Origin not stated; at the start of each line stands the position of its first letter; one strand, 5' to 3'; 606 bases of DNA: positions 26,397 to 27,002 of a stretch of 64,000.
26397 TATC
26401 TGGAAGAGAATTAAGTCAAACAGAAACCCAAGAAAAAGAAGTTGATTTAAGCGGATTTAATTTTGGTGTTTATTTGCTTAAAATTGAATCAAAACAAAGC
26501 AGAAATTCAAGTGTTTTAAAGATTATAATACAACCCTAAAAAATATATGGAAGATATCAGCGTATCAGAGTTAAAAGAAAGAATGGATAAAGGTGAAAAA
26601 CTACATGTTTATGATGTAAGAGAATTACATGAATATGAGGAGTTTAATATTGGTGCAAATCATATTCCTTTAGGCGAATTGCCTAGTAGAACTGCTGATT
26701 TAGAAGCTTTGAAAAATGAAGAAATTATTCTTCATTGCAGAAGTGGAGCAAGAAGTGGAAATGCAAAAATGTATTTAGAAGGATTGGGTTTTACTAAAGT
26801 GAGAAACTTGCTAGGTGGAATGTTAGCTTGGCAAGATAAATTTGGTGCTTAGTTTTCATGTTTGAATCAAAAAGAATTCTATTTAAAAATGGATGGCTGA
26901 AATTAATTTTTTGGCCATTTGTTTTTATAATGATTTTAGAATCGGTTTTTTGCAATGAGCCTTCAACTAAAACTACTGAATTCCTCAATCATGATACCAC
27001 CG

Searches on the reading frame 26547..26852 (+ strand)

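Call 60: search_protein_families(library=pfam, proteins=[window:26547-26852:+], max_evalue=0.0001)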
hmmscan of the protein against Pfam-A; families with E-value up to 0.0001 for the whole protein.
window:26547-26852:+ (101 aa): 1 family
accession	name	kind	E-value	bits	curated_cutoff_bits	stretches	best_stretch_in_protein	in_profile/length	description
PF00581.25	Rhodanese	-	1.2e-15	58.2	22.2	1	5-97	1-101/102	Rhodanese-like domain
